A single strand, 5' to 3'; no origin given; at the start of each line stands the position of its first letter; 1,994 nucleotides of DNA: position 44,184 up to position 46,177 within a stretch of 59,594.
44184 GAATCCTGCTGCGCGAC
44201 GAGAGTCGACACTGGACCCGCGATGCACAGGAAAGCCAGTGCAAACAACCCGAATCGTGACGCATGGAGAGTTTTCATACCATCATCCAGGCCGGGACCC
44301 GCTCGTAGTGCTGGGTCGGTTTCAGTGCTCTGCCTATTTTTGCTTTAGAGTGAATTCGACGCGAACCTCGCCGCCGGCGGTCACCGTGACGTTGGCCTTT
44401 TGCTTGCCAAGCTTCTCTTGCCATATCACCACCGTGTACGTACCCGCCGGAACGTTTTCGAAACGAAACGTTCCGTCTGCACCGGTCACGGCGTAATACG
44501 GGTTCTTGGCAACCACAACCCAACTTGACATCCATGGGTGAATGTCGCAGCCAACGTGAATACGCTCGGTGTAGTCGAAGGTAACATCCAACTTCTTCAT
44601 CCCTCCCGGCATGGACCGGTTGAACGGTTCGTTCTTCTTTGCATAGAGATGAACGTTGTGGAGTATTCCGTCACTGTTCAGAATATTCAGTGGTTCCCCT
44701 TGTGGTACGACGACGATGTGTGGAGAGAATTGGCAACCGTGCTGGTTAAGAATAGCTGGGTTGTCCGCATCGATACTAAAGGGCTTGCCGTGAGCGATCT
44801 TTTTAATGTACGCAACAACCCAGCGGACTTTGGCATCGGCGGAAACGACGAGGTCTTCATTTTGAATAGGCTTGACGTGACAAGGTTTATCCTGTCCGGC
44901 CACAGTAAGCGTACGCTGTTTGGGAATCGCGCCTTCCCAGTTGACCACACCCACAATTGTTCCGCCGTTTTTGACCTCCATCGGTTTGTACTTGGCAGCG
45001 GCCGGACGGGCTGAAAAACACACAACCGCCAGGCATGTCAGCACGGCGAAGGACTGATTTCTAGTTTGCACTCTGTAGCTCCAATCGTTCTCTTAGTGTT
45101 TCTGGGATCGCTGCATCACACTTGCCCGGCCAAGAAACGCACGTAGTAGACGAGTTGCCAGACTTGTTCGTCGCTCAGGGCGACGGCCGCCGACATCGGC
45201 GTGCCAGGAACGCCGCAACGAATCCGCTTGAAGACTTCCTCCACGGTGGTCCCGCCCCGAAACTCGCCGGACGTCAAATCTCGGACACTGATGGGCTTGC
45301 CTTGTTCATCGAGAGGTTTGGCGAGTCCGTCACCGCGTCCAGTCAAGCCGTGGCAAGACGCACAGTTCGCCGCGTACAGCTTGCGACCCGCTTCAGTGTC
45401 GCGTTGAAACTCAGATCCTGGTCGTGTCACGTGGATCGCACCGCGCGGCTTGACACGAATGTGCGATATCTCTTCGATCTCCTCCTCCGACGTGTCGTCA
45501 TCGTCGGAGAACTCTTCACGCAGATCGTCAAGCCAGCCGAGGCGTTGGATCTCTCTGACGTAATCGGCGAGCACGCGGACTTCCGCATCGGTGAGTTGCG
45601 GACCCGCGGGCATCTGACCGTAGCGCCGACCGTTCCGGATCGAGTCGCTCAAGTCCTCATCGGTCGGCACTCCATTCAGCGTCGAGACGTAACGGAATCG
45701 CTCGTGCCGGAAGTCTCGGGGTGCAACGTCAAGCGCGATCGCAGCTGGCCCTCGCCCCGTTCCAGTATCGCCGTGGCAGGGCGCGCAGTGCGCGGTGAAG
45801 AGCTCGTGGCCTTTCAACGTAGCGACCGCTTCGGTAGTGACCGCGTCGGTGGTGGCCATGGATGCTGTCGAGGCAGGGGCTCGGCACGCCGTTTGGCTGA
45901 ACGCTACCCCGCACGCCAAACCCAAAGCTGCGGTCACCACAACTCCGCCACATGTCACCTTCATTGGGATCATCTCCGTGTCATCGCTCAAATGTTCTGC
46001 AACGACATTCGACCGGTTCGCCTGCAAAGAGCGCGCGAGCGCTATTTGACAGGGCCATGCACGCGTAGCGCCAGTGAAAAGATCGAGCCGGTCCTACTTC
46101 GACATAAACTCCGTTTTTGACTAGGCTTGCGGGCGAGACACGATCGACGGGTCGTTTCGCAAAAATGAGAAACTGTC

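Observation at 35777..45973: Ten-gene redox cluster spanning outer membrane to cytoplasmic NAD(P): candidate undescribed electron conduit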

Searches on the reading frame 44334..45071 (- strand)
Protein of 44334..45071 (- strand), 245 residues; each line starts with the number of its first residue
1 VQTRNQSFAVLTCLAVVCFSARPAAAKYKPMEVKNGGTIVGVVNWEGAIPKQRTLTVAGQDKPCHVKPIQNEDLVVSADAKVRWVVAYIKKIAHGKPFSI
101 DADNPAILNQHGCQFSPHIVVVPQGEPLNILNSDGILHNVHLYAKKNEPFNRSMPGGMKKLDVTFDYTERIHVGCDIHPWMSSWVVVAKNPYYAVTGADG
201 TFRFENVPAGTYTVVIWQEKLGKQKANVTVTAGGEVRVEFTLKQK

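Call 3: search_protein_families(library=pfam, proteins=[window:44334-45071:-], max_evalue=0.01)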
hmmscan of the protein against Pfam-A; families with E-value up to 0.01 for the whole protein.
window:44334-45071:- (245 aa): 5 families
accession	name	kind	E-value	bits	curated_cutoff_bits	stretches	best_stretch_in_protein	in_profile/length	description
PF13620.12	CarboxypepD_reg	-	3.5e-11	43.7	32.3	1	190-243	28-82/82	Carboxypeptidase regulatory-like domain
PF14686.12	fn3_3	-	1.8e-08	34.5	24.4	1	192-236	27-73/75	Polysaccharide lyase family 4, domain II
PF13715.12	CarbopepD_reg_2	-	1.8e-05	25.1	32.2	1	185-244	19-78/88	CarboxypepD_reg-like domain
PF09430.16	EMC7_beta-sandw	-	0.0001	22.9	26.6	1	189-237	16-66/122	ER membrane protein complex subunit 7, beta-sandwich domain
PF24025.1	Ig_DR_A0283-like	-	0.0068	17.1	27.1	0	190-216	36-62/102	DR_A0283-like, Ig-like domain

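Call 4: search_protein_families(library=ncbifam, proteins=[window:44334-45071:-], max_evalue=0.01)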
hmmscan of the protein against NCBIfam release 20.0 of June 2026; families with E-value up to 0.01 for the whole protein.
window:44334-45071:- (245 aa): 1 family
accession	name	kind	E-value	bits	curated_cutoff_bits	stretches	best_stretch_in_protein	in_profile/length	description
NF052345.1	S_layer_anammox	exception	1.1e-05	23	1400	1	185-243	1333-1392/1596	Kustd1514 family S-layer glycoprotein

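Call 32: search_solved_structures(query=window:44334-45071:-, max_evalue=1, show_alignments=2)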
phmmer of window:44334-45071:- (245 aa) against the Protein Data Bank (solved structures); distinct sequences matched with E-value up to 1: 11.
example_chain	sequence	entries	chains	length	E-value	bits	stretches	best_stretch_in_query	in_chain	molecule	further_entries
9c7v_B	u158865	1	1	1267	3.4e-05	26.5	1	184-224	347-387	BOS complex subunit NOMO2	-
4wi0_B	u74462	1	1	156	0.0018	20.8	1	191-237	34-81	Cellulosomal scaffoldin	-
4oq1_A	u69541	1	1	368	0.0028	20.2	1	159-214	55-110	Cell wall surface anchor family protein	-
4u3s_B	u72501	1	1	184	0.0029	20.2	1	191-237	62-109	Cellulosomal scaffoldin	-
3njx_A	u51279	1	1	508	0.14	14.7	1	179-235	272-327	Rhamnogalacturonase B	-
1nkg_A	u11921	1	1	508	0.14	14.7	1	179-235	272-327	Rhamnogalacturonase B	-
2xhn_A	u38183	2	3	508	0.14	14.7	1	179-235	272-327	RHAMNOGALACTURONASE B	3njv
5u7n_A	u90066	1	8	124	0.16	14.4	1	115-187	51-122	Cytochrome c oxidase subunit 2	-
8eoi_G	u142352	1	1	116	0.36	13.3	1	176-240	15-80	ER membrane protein complex subunit 7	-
8bl3_A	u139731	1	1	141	0.77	12.2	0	215-242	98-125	scIg12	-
2fur_A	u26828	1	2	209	0.96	11.9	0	44-71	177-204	hypothetical protein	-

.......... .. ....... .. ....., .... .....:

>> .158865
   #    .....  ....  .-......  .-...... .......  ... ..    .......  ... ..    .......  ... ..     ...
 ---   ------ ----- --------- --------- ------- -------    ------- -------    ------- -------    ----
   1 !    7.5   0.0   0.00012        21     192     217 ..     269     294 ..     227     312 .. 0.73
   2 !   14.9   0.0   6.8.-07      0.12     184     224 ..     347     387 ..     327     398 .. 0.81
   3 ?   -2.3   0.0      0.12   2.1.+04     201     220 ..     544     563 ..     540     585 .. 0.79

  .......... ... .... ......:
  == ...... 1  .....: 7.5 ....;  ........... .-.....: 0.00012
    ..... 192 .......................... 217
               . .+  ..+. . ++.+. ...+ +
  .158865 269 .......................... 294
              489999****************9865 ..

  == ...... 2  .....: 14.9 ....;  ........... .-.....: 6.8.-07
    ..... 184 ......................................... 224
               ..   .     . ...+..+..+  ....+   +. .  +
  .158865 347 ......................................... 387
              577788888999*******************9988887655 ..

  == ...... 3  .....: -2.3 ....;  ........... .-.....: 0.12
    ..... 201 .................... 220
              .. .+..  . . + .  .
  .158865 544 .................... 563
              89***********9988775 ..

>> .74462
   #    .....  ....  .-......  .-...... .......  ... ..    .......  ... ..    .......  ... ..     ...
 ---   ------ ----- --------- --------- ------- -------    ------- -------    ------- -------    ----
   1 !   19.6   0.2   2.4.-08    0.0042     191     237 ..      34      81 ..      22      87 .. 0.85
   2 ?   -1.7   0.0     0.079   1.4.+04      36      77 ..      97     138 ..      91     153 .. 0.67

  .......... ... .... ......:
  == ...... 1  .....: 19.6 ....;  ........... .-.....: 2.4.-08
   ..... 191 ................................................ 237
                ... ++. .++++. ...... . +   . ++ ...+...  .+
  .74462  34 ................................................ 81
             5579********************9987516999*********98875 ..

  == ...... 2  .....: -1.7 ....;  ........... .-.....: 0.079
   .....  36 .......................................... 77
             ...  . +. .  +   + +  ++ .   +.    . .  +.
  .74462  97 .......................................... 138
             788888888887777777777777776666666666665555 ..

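Call 35: find_homologous_proteins(query=window:44334-45071:-, max_evalue=0.001)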
Query window:44334-45071:- (245 aa): 509 proteins with E <= 0.001 among 759 candidates; the best 120 are listed.
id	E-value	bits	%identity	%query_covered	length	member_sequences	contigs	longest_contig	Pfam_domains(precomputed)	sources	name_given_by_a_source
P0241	7.1e-166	568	100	100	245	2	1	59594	PF14686.13,PF13620.13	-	-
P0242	5.2e-134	463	79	100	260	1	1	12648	PF13715.13,PF14686.13,PF13620.13,PF09430.17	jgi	jgi:plastocyanin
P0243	2.2e-124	432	76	100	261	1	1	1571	PF14686.13,PF13620.13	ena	-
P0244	8.7e-121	420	76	96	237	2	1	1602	PF14686.13,PF13620.13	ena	-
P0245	3.5e-119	415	72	100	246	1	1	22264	PF14686.13,PF13620.13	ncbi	-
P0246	6.0e-119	414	72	100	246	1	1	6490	PF13715.13,PF14686.13,PF13620.13,PF09430.17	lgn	-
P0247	2.3e-118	412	72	100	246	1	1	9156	PF13715.13,PF14686.13,PF13620.13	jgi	jgi:plastocyanin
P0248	5.5e-115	401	71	100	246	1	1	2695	PF14686.13,PF13620.13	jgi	-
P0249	2.5e-114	399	68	100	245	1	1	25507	PF13620.13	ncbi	-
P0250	7.1e-114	397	70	100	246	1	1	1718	PF14686.13,PF13620.13,PF09430.17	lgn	-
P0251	2.2e-113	396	70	100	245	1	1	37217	PF14686.13,PF13620.13,PF09430.17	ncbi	-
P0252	6.8e-113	394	69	100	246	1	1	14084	PF13620.13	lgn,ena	-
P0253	1.4e-112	393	69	100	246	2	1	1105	PF14686.13,PF13620.13,PF09430.17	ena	-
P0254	2.6e-112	392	69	100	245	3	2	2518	PF14686.13,PF13620.13,PF09430.17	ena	-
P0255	4.5e-112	391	67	100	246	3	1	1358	PF14686.13,PF13620.13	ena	-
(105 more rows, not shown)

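Call 46: predict_structure(alignment_id=A5)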
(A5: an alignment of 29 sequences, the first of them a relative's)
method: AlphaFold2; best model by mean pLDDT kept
length: 245 residues; sequences in the alignment: 29
mean_pLDDT: 91.3   pTM: 0.83
mean pLDDT of the five models: 91.3, 91.1, 90.2, 87.2, 86.7
residues with pLDDT >= 90: 192; 70-90: 31; 50-70: 21; < 50: 1
segments of 3 or more residues with pLDDT < 50: none
pLDDT, mean of each block of 10 residues (from residue 1): 61 65 69 96 97 89 90 95 98 92 89 94 96 93 97 95 97 93 97 97 98 98 98 98 92
secondary structure, 60 per line:
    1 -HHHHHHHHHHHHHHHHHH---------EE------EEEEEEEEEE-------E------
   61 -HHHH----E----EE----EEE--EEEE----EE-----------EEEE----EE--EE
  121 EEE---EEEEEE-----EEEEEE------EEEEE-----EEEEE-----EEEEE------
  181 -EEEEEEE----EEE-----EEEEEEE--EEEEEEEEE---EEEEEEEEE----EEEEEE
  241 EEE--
elements in order: H2-19 E37-46 H62-65 E81-83 E86-89 E107-110 E119-123 E127-132 E138-143 E150-154 E160-164 E170-174 E182-188 E193-195 E201-207 E210-218 E222-230 E235-243

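Call 49: fold_search(model_id=the predicted structure, library=pdb)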
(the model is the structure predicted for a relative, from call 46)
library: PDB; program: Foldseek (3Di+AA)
matches with E <= 10: 1212; with E <= 0.001: 31
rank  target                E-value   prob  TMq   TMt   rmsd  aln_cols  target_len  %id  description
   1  6hbe_A                4.9e-06  1.00  0.32  0.19   4.3       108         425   20  Cu-containing nitrite reductase (NirK) from Thermus scotoductus SA-01 (released 2019-01-23)
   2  6hbe_C                1.5e-05  1.00  0.32  0.19   4.3       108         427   20  Cu-containing nitrite reductase (NirK) from Thermus scotoductus SA-01 (released 2019-01-23)
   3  1mda_A                1.8e-05  1.00  0.32  0.70   7.3       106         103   22  CRYSTAL STRUCTURE OF AN ELECTRON-TRANSFER COMPLEX BETWEEN METHYLAMINE DEHYDROGENASE AND AMICYANIN (released 1993-10-31)
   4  5fc9_A                3.2e-05  1.00  0.29  0.70   4.2        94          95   19  Novel Purple Cupredoxin from Nitrosopumilus maritimus (released 2016-05-11)
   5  2idq                  4.0e-05  1.00  0.32  0.70   9.4       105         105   20  Structure of M98A mutant of amicyanin, Cu(II) (released 2007-03-13)
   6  2gb2                  5.9e-05  1.00  0.32  0.70   8.6       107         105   22  The P52G mutant of amicyanin in the Cu(II) state. (released 2006-08-01)
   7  4p5r                  5.9e-05  1.00  0.32  0.69   8.7       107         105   22  Structure of oxidized W45Y mutant of amicyanin (released 2014-04-23)
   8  1id2_A                5.9e-05  1.00  0.31  0.68   8.6       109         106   20  CRYSTAL STRUCTURE OF AMICYANIN FROM PARACOCCUS VERSUTUS (THIOBACILLUS VERSUTUS) (released 2001-04-11)
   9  1sf3                  5.9e-05  1.00  0.32  0.69   9.5       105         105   21  Structure of the reduced form of the P94A mutant of amicyanin (released 2004-07-27)
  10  3rym_A                6.6e-05  1.00  0.32  0.69   8.7       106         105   22  Structure of Oxidized M98K mutant of Amicyanin (released 2011-11-23)
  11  3ie9                  9.2e-05  1.00  0.32  0.71   8.6       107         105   21  Structure of oxidized M98L mutant of amicyanin (released 2009-10-06)
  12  1sfd_A                9.8e-05  1.00  0.32  0.69   8.7       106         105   23  oxidized form of amicyanin mutant P94F (released 2004-07-27)
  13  5u7n_E                9.8e-05  1.00  0.26  0.52   3.4        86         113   21  CRYSTAL STRUCTURE OF A CHIMERIC CUA DOMAIN (SUBUNIT II) OF CYTOCHROME BA3 FROM THERMUS THERMOPHILUS WITH THE AMICYANIN (released 2017-11-22)
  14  3ply_A                1.2e-04  1.00  0.32  0.71   8.6       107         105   21  Structure of Oxidized P96G Mutant of Amicyanin (released 2011-02-09)
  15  7pcy                  1.4e-04  1.00  0.27  0.65   4.6       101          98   19  THE CRYSTAL STRUCTURE OF PLASTOCYANIN FROM A GREEN ALGA, ENTEROMORPHA PROLIFERA (released 1990-07-15)
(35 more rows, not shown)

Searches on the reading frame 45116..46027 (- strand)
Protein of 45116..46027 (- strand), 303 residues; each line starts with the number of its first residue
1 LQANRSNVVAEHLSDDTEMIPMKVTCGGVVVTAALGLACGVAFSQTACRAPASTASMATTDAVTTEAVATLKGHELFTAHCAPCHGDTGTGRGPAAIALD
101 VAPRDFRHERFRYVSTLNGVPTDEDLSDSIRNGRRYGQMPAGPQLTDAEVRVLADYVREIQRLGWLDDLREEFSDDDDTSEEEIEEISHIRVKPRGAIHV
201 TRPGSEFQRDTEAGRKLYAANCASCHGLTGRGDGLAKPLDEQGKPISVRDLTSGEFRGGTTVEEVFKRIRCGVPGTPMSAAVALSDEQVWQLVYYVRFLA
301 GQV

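Call 3: search_protein_families(library=pfam, proteins=[window:45116-46027:-], max_evalue=0.01)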
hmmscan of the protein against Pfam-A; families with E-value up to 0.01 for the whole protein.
window:45116-46027:- (303 aa): 4 families
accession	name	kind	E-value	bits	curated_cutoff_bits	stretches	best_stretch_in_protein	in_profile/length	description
PF13442.11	Cytochrome_CBB3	-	8.8e-25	87.3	27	2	210-296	2-68/68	Cytochrome C oxidase, cbb3-type, subunit III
PF00034.26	Cytochrom_C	-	2.6e-21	77.2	21.3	2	212-297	2-87/90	Cytochrome c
PF14495.11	Cytochrom_C550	-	6e-05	23.2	27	0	209-226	24-41/136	Cytochrome c-550 domain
PF09086.16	DUF1924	-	0.00081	20.1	22.5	0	204-268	11-74/96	Domain of unknown function (DUF1924)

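Call 4: search_protein_families(library=ncbifam, proteins=[window:45116-46027:-], max_evalue=0.01)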
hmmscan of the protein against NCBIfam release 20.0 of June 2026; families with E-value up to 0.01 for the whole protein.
window:45116-46027:- (303 aa): 14 families
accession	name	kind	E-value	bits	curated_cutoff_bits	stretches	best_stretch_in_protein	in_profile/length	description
TIGR00782.1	ccoP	equivalog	2.1e-14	53.5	179.95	2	62-159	195-280/285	cytochrome-c oxidase, cbb3-type subunit III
NF011054.0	PRK14486.1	equivalog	1.1e-13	51.3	447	2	212-297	216-288/294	putative bifunctional cbb3-type cytochrome c oxidase subunit II/cytochrome c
NF033864.1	cytochrome579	equivalog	1.8e-13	50.7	280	2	32-116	5-97/179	cytochrome 579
NF050122.1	bc1_QcrC_actin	exception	3.7e-12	46.1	200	2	182-236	105-161/253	cytochrome bc1 complex diheme cytochrome c subunit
NF045773.1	cytochro_C550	exception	3.6e-11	43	125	1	31-94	11-74/118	cytochrome c550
NF045774.1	cytochro_C551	exception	5.7e-10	39.1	118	0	35-91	6-60/110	cytochrome c551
NF045930.1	Cytc6PetJCyano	equivalog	2.7e-09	36.9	135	1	207-227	24-44/110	cytochrome c6 PetJ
TIGR04494.1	c550_PedF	equivalog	1.8e-06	27.9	122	1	211-242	51-82/133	cytochrome c-550 PedF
NF040606.1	CytoC_perox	subfamily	7.5e-06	25.4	150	0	209-233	296-320/524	di-heme-cytochrome C peroxidase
TIGR03872.1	cytochrome_MoxG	equivalog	2.3e-05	24.6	147.8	0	65-94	39-69/133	cytochrome c(L), periplasmic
TIGR03045.1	PS_II_C550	equivalog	3e-05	23.7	177.75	0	30-90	11-71/159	photosystem II cytochrome c-550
TIGR03874.1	4cys_cytochr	equivalog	9.9e-05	22.1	161.75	0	208-250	30-72/143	c-type cytochrome, methanol metabolism-related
NF040971.1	cytc_ExtS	equivalog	0.0023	17.2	100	0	186-242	56-110/262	selenite/tellurite reduction operon c-type cytochrome lipoprotein ExtS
TIGR02603.1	CxxCH_TIGR02603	domain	0.0081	16.2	68.15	0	210-233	2-25/134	putative heme-binding domain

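Call 76: search_solved_structures(query=window:45116-45973:-, max_evalue=0.001, show_alignments=1)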
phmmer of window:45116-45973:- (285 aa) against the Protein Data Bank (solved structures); distinct sequences matched with E-value up to 0.001: 17.
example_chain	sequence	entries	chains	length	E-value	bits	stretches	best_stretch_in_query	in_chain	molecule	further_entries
6h5l_B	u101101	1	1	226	8.6e-27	97.7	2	175-281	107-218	Conserved hypothetical cytochrome protein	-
8snh_G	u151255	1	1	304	9.6e-08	35.2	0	190-218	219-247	Cbb3-type cytochrome c oxidase subunit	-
8smr_G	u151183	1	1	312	6.5e-06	29.2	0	190-279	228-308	Cbb3-type cytochrome c oxidase subunit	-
3mk7_C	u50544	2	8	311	8.5e-06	28.8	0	55-142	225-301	Cytochrome c oxidase, cbb3-type, subunit P | Cbb3-type cytochrome c oxidase subunit CcoP1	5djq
7o38_A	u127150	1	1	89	2.2e-05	27.4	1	55-144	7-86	Cytochrome c-552 Ks_3357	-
7q21_C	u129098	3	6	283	2.9e-05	27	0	190-218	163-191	Cytochrome bc1 complex cytochrome c subunit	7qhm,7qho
9vr0_A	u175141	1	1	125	4e-05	26.6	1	176-280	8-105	Cytochrome c552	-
7o9u_A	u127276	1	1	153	7e-05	25.8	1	176-280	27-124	Cytochrome c552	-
6hwh_M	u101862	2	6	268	0.00012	25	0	191-218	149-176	Cytochrome bc1 complex cytochrome c subunit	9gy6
8ovc_O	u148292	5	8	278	0.00014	24.8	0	191-218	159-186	Cytochrome bc1 complex cytochrome c subunit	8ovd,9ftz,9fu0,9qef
6adq_C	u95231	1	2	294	0.0002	24.3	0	191-218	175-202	Cytochrome bc1 complex cytochrome c subunit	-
5mxy_A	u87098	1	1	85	0.0002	24.3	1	196-279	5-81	Cytochrome c-552 Ks_3358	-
6lod_E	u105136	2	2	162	0.00031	23.7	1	51-144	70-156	Cytochrome c domain-containing protein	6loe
5mxz_A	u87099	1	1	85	0.00066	22.6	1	196-279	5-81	Cytochrome c-552 Ks_3358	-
7rh5_O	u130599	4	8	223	0.00075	22.4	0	191-218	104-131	Cytochrome bc1 complex cytochrome c subunit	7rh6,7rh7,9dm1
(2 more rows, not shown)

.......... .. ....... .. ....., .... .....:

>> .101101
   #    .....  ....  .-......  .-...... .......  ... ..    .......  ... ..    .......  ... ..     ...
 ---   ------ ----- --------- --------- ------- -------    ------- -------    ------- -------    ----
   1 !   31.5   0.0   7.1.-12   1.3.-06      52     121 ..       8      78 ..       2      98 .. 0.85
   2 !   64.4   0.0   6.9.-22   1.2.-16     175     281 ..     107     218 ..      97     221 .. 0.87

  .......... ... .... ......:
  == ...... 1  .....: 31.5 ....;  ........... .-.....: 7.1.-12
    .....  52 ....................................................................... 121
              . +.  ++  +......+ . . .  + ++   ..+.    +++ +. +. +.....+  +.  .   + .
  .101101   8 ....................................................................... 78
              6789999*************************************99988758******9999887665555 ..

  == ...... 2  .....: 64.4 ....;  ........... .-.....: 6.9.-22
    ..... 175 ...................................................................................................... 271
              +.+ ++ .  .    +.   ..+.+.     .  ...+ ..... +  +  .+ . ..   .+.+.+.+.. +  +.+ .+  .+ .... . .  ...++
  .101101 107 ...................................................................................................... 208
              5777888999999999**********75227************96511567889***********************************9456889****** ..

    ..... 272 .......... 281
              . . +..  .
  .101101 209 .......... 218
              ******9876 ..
